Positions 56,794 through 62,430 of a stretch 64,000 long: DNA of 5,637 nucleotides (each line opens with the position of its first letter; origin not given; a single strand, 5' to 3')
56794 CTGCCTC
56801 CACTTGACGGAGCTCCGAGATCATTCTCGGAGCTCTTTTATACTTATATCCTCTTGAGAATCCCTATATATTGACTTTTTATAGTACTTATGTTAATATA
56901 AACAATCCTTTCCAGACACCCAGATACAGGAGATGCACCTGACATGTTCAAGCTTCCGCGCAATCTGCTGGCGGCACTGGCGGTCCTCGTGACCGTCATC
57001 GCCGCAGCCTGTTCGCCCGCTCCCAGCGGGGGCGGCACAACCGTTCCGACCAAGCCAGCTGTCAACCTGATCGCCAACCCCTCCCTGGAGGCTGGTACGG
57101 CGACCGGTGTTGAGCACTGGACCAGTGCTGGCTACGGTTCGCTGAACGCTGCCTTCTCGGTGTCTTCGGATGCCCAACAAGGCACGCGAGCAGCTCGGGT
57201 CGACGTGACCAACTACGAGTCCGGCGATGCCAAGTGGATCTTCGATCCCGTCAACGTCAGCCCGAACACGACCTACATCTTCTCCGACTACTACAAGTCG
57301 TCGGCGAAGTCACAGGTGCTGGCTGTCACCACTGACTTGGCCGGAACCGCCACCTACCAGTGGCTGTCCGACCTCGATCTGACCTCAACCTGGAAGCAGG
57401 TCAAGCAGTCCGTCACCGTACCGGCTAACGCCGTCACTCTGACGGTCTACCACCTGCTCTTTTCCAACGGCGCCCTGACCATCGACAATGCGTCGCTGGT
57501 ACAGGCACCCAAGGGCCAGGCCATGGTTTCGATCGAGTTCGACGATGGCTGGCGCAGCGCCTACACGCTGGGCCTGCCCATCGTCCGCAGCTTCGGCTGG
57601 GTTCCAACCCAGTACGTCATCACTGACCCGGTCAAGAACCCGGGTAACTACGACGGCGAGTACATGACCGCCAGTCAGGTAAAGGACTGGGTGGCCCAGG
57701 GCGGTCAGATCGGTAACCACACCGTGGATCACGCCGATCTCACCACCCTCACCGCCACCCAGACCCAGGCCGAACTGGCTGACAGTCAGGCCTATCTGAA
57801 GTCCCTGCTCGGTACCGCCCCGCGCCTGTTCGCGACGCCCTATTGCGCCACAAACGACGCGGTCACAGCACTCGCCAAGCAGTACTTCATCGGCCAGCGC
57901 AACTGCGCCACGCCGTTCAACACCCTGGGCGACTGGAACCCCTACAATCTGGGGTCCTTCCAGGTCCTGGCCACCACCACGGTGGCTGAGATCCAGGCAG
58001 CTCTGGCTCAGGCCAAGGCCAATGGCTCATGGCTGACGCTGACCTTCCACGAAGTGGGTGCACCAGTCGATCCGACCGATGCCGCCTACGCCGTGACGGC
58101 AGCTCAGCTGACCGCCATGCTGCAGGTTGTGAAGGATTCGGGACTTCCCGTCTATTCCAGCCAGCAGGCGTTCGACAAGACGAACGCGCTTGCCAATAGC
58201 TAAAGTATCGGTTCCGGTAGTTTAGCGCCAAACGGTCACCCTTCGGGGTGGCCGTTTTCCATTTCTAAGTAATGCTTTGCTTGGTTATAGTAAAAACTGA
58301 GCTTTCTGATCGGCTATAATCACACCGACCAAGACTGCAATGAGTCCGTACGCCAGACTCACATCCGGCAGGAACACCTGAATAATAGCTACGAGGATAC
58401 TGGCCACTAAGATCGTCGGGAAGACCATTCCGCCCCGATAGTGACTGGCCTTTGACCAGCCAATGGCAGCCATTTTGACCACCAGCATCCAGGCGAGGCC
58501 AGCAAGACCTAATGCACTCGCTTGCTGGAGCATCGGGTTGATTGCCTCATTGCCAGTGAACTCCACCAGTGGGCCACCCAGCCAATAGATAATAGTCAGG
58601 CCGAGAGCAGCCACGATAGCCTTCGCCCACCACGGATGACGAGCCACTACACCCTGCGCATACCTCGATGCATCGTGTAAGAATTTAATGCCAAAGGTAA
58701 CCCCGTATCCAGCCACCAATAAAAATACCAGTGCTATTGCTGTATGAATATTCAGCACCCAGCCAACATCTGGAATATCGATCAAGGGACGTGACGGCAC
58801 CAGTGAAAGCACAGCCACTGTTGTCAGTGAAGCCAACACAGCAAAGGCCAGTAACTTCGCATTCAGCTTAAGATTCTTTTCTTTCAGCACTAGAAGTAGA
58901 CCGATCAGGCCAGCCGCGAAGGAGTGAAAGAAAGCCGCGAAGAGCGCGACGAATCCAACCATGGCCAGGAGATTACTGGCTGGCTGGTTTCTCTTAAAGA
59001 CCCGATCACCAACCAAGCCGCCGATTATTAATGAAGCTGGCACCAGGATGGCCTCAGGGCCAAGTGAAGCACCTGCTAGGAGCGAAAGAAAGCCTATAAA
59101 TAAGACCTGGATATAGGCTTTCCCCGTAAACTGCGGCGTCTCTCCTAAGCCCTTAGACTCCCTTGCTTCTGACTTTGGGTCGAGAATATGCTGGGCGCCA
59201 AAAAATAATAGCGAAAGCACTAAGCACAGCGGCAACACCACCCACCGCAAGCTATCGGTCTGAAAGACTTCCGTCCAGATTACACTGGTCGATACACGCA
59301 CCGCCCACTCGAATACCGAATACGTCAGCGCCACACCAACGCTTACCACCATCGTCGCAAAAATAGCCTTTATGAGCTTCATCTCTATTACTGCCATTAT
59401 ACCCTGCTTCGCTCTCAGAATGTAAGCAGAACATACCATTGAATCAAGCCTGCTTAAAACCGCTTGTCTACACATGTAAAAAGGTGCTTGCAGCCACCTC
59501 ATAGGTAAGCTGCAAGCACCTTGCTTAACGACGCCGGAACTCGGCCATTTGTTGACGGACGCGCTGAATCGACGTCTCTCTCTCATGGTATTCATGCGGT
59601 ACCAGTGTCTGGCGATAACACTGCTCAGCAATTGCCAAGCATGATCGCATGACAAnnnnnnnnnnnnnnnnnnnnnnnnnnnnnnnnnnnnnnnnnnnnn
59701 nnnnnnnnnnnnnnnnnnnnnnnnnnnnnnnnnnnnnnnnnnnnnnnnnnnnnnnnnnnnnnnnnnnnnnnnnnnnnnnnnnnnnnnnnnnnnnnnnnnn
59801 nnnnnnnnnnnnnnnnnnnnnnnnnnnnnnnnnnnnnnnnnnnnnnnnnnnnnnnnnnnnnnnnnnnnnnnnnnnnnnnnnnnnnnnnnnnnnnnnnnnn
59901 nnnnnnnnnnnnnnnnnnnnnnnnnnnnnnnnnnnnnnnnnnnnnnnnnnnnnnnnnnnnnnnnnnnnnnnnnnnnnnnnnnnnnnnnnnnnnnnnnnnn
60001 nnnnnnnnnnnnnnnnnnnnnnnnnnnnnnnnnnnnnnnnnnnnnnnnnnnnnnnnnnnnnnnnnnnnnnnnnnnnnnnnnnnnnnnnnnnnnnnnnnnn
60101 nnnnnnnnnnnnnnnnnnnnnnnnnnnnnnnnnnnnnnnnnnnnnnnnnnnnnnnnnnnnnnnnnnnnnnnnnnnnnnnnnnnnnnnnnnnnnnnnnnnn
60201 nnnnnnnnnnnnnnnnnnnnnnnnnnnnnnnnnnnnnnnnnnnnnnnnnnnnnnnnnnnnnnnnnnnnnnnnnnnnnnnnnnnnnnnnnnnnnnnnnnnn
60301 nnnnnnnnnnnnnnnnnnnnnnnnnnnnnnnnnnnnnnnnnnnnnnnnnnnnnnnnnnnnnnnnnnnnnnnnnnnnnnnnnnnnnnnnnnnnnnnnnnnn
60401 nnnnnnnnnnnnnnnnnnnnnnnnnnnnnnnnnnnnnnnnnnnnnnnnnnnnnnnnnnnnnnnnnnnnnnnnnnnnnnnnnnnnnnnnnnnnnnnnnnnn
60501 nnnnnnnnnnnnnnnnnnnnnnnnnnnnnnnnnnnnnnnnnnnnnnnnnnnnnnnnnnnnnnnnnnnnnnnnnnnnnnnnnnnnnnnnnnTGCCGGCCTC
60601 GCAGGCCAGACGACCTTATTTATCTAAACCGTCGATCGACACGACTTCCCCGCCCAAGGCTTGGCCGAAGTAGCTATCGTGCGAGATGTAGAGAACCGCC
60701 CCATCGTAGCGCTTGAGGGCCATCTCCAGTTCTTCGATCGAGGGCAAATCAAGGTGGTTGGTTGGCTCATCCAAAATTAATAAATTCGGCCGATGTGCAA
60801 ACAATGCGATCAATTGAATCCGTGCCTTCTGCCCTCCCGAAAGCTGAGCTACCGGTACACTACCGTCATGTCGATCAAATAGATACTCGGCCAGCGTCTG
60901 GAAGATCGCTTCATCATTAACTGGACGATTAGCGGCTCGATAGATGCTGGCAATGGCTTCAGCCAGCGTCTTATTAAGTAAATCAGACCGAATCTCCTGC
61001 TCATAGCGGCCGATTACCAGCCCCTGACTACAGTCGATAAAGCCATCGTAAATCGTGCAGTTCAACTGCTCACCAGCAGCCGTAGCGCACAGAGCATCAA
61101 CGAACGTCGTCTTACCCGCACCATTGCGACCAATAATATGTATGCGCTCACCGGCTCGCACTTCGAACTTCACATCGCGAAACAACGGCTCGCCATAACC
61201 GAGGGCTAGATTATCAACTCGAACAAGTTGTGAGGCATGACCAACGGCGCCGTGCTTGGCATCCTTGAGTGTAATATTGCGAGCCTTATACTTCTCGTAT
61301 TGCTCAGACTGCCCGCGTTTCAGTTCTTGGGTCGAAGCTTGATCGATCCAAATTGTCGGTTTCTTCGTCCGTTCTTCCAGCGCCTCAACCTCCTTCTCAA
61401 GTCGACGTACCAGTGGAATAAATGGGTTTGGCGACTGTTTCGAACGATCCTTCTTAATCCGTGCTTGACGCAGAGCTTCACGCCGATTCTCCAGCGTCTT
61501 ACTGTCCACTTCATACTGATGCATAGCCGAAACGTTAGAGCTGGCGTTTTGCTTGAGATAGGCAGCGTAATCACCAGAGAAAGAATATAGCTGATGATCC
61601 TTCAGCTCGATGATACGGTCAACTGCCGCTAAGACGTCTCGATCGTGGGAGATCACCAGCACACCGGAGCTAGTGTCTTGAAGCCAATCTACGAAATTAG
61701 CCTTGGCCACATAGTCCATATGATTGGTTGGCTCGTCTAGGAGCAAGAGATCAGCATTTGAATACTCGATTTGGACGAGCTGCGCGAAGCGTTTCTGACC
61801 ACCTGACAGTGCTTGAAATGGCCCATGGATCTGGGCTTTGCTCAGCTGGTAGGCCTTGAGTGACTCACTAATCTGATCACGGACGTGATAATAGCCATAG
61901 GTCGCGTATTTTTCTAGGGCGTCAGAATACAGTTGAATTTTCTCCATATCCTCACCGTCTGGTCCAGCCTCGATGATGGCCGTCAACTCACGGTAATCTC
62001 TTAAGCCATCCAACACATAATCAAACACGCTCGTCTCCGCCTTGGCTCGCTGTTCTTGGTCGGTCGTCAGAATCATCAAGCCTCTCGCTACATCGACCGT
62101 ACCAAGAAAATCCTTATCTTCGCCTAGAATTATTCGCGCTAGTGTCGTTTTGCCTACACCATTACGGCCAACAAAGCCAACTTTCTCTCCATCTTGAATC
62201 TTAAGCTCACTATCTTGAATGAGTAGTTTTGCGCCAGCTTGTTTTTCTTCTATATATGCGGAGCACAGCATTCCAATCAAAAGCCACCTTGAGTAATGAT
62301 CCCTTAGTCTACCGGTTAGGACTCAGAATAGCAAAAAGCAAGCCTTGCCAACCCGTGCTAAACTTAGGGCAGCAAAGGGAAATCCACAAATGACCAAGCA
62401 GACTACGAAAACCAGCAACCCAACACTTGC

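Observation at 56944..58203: High-GC polysaccharide-deacetylase lipoprotein: candidate horizontal acquisition from an actinobacterial donor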

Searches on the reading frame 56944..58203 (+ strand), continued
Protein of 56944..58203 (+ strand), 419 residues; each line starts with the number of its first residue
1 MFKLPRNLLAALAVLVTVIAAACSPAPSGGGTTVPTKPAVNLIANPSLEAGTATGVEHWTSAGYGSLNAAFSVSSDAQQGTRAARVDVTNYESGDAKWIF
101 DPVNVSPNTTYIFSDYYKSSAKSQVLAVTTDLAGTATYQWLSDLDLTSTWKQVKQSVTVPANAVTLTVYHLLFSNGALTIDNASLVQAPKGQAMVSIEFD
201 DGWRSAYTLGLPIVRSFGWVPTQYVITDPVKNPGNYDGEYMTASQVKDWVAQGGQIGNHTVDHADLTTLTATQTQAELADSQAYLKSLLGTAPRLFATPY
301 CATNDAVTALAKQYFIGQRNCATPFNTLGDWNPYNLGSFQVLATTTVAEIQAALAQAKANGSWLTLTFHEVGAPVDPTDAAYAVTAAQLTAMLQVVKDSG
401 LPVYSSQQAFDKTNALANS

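Call 64: search_protein_representatives(protein=window:56944-58200:+)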
Query: 419 residues. Proteins with E-value up to 0.001 (for the whole library): 14133; up to 1e-10: 2973; up to 1e-30: 840. The best 150 are listed.
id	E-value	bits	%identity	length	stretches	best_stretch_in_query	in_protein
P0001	7.1e-274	923.9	100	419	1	1-419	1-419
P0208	5.3e-188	641.2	34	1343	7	43-410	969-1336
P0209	2.9e-146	503.7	35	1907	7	32-227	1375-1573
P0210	2.9e-145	500.4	35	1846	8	34-227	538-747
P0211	4.0e-144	496.7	44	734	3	34-411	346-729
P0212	3.0e-139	480.6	40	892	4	34-409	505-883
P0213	3.7e-131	454.0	34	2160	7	25-191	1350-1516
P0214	3.0e-130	451.0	37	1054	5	59-402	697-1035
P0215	2.0e-122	425.2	38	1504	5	31-186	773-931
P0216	8.6e-122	423.1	34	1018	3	24-410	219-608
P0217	2.0e-120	418.7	39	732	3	38-407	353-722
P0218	7.9e-120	416.7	36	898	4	34-412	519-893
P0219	4.5e-119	414.2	39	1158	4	36-405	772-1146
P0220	6.7e-116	403.8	35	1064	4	43-414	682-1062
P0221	8.2e-116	403.5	33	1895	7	38-230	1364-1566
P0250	9.5e-99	347.3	50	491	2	189-416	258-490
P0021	3.9e-90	318.9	38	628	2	32-412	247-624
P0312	2.5e-82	293.2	41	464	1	20-413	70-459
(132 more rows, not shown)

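Call 66: search_dna_similar(query=window:56944-58200:+, collection=plasmids, mode=protein, max_rows=15)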
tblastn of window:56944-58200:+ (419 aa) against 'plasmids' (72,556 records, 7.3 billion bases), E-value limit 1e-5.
Records with a match: 1; places in all: 1; records where one place covers at least 80% of the query: 0.
Best place of each record, by identity: <60% 1.
By first word of the organism name: Arthrobacter 1.
By predicted mobility (MOB-suite, as given by PLSDB): conjugative 1.
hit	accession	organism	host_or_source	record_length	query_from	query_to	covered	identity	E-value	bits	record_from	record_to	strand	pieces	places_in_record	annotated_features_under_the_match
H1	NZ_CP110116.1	Arthrobacter sp. YA7-1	Solanum lycopersicum,Tomato (Solanum ...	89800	34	188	37%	33.9%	1e-7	62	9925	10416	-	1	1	polysaccharide deacetylase family protein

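Call 70: find_encoding_contigs(protein=P0250, flank=8000, max_places=2)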
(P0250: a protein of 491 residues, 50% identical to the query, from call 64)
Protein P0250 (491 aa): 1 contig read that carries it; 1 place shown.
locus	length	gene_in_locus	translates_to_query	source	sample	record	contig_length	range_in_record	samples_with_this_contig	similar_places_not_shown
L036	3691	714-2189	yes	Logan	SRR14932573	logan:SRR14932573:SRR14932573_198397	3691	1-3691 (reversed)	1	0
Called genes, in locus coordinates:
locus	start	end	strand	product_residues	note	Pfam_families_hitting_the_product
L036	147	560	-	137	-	-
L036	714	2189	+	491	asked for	PF02018:CBM_4_9, PF01522:Polysacc_deac_1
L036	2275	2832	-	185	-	PF03729:DUF308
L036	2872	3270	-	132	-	PF22570:LiaF-TM (weak)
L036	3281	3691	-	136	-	?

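Call 73: find_encoding_contigs(protein=P0312, flank=8000, max_places=2)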
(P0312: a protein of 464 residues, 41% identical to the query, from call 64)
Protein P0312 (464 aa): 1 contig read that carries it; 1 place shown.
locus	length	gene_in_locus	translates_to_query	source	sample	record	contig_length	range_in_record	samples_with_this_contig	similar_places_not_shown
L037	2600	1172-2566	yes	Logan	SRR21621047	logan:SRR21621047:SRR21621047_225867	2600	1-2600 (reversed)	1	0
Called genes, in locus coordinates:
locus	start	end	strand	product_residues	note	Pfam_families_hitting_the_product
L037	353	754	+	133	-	-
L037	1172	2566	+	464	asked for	PF01522:Polysacc_deac_1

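Call 74: search_protein_families(library=pfam, proteins=[L017:8865-10004:+, L017:6739-8865:+], max_evalue=0.001)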
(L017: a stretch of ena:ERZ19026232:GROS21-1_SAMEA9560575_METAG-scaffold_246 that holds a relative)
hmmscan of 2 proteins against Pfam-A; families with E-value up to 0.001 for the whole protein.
L017:8865-10004:+ (379 aa): 2 families
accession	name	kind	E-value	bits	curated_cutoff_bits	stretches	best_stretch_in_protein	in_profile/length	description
PF11258.13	DUF3048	-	2.4e-25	89.8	25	1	74-214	1-141/148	Protein of unknown function (DUF3048) N-terminal domain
PF17479.7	DUF3048_C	-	6.5e-19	68.8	25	1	244-354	2-114/114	Protein of unknown function (DUF3048) C-terminal domain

L017:6739-8865:+ (708 aa): 6 families
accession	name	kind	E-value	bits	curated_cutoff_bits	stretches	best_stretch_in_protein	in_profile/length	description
PF13632.12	Glyco_trans_2_3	-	7.4e-27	94.9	27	1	342-542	1-183/198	Glycosyl transferase family group 2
PF13641.12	Glyco_tranf_2_3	-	3.3e-25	89.9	27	1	259-482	2-230/230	Glycosyltransferase like family 2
PF00535.33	Glycos_transf_2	-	7.5e-22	78.5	23.3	1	261-427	1-166/168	Glycosyl transferase family 2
PF13506.12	Glyco_transf_21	-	1.8e-19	70.3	21.7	1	337-480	28-173/174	Glycosyl transferase family 21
PF01522.26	Polysacc_deac_1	-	3.1e-14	53.5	23.1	1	4-89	22-107/124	Polysaccharide deacetylase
PF03142.21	Chitin_synth_2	-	1.3e-10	41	27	1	334-425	196-289/527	Chitin synthase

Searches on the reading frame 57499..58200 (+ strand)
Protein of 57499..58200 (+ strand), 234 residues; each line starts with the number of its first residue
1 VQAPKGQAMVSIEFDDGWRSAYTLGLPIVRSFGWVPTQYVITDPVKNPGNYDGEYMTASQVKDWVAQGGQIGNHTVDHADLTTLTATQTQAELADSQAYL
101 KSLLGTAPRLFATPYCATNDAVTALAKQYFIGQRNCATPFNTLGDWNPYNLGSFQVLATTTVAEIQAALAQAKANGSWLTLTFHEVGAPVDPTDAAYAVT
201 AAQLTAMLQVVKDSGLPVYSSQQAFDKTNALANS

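Call 27: find_homologous_proteins(query=window:57499-58200:+, max_evalue=1e-20)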
Query window:57499-58200:+ (234 aa): 9 proteins with E <= 1e-20 among 965 candidates.
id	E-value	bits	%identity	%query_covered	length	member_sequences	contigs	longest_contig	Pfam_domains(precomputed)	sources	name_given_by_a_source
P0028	2.0e-78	281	56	97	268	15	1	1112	PF01522.27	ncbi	-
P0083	2.1e-77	277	57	97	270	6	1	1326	PF01522.27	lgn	-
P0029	6.3e-76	273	55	97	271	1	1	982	PF01522.27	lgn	-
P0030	4.0e-75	270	53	97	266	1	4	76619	PF01522.27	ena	-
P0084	1.9e-69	251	52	97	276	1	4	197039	PF01522.27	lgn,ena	-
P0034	1.6e-63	232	51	97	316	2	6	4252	PF01522.27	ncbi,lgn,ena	-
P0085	5.5e-50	188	48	92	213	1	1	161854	PF01522.27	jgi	-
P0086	2.8e-48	182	48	91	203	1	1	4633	PF01522.27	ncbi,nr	ncbi:MAG TPA: polysaccharide deacetylase family protein, partial [Candidatus Saccharibacteria bacter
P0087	6.1e-31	126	35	97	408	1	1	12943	PF01522.27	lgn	-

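Call 29: find_encoding_contigs(protein=P0084, flank=10000, max_places=2)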
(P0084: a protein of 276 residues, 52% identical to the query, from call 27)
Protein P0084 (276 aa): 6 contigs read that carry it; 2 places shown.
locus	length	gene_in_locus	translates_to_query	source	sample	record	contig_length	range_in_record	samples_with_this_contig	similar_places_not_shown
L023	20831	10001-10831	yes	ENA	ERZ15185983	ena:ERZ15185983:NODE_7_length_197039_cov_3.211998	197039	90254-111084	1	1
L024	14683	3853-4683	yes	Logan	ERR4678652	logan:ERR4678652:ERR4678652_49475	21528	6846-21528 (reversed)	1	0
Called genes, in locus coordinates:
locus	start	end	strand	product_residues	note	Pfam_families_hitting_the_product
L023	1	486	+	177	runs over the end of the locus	-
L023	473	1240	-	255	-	-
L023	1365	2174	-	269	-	-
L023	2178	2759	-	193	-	-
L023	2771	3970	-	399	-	-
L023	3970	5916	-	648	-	-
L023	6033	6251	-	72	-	-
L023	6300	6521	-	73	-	-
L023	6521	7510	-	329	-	PF00902:TatC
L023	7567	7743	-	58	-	PF02416:TatA_B_E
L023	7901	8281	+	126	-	-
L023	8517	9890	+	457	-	PF03616:Glt_symporter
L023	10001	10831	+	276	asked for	PF01522:Polysacc_deac_1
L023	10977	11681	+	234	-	PF03437:BtpA (weak)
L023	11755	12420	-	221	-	-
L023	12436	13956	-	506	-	-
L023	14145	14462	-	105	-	-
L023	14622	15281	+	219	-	PF00027:cNMP_binding, PF13545:HTH_Crp_2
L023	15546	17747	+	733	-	-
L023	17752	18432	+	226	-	PF04203:Sortase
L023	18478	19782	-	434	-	-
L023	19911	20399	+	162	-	-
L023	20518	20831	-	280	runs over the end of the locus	-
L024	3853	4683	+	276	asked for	PF01522:Polysacc_deac_1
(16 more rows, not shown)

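Call 31: find_encoding_contigs(protein=P0085, flank=10000, max_places=1)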
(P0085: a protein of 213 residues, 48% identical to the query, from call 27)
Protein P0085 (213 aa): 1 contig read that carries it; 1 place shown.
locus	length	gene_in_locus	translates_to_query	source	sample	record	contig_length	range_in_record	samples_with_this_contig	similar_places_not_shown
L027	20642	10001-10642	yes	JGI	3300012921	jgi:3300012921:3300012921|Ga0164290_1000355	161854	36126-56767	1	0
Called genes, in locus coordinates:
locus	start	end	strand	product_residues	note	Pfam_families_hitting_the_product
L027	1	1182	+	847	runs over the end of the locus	PF12704:MacB_PCD, PF02687:FtsX, PF12704:MacB_PCD, PF02687:FtsX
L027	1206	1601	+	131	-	PF01243:PNPOx_N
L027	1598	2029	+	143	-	PF28474:DUF8412 (weak)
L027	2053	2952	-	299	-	PF01149:Fapy_DNA_glyco, PF06831:H2TH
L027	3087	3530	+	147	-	-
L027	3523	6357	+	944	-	PF00082:Peptidase_S8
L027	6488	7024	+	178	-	PF16262:DUF4916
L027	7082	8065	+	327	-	PF01471:PG_binding_1, PF03734:YkuD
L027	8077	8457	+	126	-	PF00903:Glyoxalase, PF22677:Ble-like_N (weak)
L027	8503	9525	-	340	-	-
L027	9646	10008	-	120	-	-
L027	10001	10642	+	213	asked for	PF01522:Polysacc_deac_1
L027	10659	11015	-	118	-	PF14539:DUF4442, PF13622:4HBT_3, PF03061:4HBT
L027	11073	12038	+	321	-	PF14257:DUF4349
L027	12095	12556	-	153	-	PF02311:AraC_binding (weak), PF07883:Cupin_2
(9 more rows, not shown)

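Call 74: search_protein_families(library=pfam, proteins=[L023:10977-11681:+, L023:11755-12420:-, L023:12436-13956:-, L023:14145-14462:-], max_evalue=0.001)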
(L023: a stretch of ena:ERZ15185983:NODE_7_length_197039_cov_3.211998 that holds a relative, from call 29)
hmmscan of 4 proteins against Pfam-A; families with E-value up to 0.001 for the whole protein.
L023:10977-11681:+ (234 aa): 1 family
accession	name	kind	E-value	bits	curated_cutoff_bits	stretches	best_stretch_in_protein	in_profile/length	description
PF03437.21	BtpA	-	2.5e-06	27.6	30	1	150-229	171-252/254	BtpA family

L023:11755-12420:- (221 aa): 0 families

L023:12436-13956:- (506 aa): 0 families

L023:14145-14462:- (105 aa): 0 families

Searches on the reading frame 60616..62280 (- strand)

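Call 14: search_protein_families(library=pfam, proteins=[window:60616-62280:-], max_evalue=0.01)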
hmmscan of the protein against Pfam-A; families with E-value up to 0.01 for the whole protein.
window:60616-62280:- (554 aa): 28 families (the best 25 are shown)
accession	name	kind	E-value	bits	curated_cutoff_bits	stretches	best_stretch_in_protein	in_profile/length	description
PF00005.33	ABC_tran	-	1e-39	136.7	25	2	368-508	2-137/137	ABC transporter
PF13304.12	AAA_21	-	1.2e-20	75.2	27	2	423-535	186-299/304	AAA domain, putative AbiEii toxin, Type IV TA system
PF02463.25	SMC_N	-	9.9e-15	55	40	2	36-228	29-213/220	RecF/RecN/SMC N terminal domain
PF13555.12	AAA_29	-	8.4e-08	32.3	27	1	367-399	12-44/61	P-loop containing region of AAA domain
PF13476.12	AAA_23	-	4.5e-07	31.1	27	1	382-403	24-45/201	AAA domain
PF13175.12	AAA_15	-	2.7e-06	27.7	32.1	0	22-55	15-50/374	AAA ATPase domain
PF05729.18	NACHT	-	1.5e-05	25.4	26.7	0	380-409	3-32/167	NACHT domain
PF08477.19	Roc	-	2.7e-05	24.8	27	0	379-410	1-32/119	Ras of Complex, Roc, domain of DAPkinase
PF13191.12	AAA_16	-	3.1e-05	25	32.6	1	374-504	19-139/167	AAA ATPase domain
PF00006.31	ATP-synt_ab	-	6.6e-05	23.1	29.5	0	372-411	9-46/213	ATP synthase alpha/beta family, nucleotide-binding domain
PF01926.29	MMR_HSR1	-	6.9e-05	23.4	21.9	0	33-55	1-23/113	50S ribosome-binding GTPase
PF00004.35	AAA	-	8.1e-05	23.5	21.2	0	36-54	3-21/131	ATPase family associated with various cellular activities (AAA)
PF13671.12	AAA_33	-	8.2e-05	23.4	27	0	380-403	2-25/143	AAA domain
PF13401.12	AAA_22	-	8.6e-05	23.3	27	0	381-518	9-104/130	AAA domain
PF20720.3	nSTAND3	-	0.00012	22.3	27.2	0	378-409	18-49/155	Novel STAND NTPase 3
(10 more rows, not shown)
